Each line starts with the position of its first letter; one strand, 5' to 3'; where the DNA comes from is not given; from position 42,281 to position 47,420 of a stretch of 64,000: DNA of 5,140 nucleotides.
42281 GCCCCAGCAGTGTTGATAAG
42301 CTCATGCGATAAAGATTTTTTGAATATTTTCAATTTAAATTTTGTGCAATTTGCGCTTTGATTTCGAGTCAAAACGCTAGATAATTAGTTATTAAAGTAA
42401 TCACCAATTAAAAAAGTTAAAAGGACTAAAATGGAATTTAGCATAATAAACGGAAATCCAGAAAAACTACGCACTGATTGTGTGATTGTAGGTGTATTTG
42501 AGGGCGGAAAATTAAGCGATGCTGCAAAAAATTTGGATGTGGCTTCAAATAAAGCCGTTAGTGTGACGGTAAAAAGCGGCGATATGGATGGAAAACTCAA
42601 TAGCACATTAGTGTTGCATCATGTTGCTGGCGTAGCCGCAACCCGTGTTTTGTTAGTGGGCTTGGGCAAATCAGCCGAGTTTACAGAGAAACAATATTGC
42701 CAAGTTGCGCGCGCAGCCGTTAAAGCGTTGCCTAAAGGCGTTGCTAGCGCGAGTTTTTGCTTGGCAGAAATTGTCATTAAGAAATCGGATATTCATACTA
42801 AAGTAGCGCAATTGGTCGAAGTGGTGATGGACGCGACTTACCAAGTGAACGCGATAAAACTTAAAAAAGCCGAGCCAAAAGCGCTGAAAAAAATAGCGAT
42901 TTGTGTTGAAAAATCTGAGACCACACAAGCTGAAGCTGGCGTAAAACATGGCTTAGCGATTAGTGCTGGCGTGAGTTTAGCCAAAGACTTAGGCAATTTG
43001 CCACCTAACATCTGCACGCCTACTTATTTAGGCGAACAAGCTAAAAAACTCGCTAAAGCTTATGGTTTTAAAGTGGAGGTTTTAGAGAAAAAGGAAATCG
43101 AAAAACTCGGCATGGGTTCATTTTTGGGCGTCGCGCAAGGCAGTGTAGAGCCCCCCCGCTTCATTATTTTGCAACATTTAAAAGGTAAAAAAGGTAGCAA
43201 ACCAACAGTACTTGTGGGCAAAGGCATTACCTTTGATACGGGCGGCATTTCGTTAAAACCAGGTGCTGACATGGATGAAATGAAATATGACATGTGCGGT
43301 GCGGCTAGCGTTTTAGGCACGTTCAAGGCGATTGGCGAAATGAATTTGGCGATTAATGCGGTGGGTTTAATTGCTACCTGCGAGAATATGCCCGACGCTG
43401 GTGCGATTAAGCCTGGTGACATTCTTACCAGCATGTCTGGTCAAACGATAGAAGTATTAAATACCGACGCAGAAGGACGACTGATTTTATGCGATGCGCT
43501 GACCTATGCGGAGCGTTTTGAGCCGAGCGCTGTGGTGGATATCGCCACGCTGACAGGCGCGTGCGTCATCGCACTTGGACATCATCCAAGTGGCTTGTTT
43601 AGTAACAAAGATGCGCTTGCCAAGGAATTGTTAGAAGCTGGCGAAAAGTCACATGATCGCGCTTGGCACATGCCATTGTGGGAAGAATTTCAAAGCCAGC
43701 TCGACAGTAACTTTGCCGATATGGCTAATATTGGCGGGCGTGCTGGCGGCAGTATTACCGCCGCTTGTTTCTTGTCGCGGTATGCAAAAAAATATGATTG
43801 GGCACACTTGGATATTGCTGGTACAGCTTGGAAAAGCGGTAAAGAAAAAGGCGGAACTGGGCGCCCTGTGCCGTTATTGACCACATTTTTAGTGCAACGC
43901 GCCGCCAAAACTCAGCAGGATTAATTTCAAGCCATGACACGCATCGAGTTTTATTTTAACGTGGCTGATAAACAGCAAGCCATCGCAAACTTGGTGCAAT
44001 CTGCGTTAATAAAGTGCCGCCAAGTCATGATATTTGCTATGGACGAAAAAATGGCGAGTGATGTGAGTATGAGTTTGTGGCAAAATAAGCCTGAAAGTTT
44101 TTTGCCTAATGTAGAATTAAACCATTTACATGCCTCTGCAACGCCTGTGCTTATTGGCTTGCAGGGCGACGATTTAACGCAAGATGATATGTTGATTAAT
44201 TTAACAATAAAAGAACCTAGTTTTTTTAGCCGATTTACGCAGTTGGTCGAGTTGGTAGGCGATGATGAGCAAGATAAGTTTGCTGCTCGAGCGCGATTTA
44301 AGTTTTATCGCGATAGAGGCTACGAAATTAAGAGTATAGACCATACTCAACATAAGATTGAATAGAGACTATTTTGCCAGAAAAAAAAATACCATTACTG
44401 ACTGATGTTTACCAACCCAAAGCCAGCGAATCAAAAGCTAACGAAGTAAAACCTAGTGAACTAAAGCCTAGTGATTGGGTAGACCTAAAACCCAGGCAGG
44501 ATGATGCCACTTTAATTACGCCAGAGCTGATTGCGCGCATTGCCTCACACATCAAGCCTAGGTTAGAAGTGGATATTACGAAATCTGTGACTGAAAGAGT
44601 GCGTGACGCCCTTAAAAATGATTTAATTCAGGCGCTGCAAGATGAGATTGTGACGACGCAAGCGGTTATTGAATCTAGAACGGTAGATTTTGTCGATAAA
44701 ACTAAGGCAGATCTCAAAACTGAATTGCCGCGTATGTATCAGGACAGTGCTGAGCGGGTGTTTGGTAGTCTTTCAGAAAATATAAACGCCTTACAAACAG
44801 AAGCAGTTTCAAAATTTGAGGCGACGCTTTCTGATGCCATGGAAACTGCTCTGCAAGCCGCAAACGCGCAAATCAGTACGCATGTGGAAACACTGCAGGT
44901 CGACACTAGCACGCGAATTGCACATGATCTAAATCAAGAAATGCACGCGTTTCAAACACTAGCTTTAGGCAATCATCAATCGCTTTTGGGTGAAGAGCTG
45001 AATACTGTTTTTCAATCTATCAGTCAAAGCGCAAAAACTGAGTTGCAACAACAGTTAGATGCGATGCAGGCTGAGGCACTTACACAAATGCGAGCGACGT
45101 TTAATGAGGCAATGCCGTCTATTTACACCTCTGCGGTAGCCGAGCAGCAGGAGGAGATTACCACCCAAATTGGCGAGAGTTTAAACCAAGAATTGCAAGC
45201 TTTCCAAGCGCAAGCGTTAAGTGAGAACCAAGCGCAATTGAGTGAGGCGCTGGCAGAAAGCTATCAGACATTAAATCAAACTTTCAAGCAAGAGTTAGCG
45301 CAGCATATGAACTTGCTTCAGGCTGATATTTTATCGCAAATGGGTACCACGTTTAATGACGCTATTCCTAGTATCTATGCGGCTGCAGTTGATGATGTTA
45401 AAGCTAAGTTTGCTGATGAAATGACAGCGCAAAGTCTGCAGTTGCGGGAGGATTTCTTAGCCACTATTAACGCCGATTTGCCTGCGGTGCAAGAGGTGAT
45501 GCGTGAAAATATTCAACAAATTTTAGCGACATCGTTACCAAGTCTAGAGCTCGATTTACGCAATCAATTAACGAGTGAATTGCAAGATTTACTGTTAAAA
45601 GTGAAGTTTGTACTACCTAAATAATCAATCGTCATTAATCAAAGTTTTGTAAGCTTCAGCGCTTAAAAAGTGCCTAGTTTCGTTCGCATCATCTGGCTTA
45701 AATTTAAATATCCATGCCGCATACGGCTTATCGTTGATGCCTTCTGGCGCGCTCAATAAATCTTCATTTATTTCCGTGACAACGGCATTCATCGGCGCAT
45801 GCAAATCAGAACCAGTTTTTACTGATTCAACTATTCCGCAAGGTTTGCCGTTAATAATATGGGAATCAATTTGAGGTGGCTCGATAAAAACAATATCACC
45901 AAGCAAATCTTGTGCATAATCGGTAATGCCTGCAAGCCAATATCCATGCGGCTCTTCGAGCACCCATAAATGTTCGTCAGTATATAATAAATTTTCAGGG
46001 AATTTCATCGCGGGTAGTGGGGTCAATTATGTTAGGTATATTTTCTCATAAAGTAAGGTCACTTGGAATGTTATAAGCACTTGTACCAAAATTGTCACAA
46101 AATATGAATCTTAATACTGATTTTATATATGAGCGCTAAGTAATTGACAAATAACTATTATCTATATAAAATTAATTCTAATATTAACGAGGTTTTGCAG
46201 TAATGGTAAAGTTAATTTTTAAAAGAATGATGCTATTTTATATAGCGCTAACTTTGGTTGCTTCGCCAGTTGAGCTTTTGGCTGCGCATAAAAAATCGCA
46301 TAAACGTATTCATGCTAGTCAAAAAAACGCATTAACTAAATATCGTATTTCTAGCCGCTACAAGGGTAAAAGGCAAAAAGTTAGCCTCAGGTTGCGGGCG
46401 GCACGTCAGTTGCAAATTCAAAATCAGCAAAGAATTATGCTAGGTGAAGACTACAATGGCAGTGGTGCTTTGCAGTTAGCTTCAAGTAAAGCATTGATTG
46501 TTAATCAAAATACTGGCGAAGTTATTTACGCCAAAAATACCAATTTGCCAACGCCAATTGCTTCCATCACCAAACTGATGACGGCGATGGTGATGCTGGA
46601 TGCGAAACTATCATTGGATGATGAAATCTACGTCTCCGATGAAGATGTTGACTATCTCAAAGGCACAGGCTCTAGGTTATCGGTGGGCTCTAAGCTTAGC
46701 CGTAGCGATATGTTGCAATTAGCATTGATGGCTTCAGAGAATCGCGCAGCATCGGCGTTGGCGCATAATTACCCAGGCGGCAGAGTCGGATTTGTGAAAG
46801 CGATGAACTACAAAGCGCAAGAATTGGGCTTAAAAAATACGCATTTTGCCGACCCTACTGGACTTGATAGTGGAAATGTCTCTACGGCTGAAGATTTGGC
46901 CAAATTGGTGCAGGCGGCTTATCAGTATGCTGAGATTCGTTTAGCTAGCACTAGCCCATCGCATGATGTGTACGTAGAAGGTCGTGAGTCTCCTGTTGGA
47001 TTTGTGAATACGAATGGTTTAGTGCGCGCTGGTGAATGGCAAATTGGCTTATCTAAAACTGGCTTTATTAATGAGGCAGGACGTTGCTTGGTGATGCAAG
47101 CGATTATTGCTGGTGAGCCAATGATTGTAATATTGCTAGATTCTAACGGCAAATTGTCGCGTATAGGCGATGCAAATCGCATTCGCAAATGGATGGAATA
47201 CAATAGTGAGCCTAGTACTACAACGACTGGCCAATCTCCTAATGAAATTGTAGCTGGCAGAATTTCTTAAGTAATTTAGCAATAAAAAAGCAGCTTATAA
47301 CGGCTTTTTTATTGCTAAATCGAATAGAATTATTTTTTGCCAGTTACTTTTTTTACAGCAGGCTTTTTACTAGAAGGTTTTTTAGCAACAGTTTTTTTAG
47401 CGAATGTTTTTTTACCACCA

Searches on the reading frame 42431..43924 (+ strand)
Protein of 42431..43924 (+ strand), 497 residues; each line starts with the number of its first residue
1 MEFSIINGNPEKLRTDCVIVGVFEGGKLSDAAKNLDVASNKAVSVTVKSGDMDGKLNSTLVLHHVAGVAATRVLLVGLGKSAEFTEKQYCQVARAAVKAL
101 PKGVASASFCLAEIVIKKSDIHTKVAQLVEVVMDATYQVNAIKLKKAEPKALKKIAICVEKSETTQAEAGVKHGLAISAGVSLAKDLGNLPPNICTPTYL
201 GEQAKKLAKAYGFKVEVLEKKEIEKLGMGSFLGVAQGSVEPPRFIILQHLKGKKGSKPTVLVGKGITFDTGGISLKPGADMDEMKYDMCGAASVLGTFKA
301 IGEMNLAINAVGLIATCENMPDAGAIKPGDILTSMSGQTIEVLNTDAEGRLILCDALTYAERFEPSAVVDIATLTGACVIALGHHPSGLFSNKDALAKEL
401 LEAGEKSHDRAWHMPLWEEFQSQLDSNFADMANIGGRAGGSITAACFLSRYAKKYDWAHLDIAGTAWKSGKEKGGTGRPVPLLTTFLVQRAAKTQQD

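Call 66: search_protein_families(library=pfam, proteins=[window:42431-43924:+], max_evalue=0.00001)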
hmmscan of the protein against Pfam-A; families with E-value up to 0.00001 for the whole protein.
window:42431-43924:+ (497 aa): 2 families
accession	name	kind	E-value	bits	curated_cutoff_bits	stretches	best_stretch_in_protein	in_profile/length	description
PF00883.26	Peptidase_M17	-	1.2e-128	429.2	25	1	183-483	2-309/310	Cytosol aminopeptidase family, catalytic domain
PF02789.23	Peptidase_M17_N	-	8.3e-27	94.1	23.4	1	19-146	1-129/129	Cytosol aminopeptidase family, N-terminal domain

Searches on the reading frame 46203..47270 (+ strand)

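Call 66: search_protein_families(library=pfam, proteins=[window:46203-47270:+], max_evalue=0.00001)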
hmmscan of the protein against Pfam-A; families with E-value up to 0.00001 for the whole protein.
window:46203-47270:+ (355 aa): 2 families
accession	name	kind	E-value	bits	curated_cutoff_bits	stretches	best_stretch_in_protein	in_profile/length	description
PF00768.25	Peptidase_S11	-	5e-61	206.6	27.6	1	89-314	7-237/239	D-alanyl-D-alanine carboxypeptidase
PF13354.11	Beta-lactamase2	-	2.3e-12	47.2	22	1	99-241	4-148/214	Beta-lactamase enzyme family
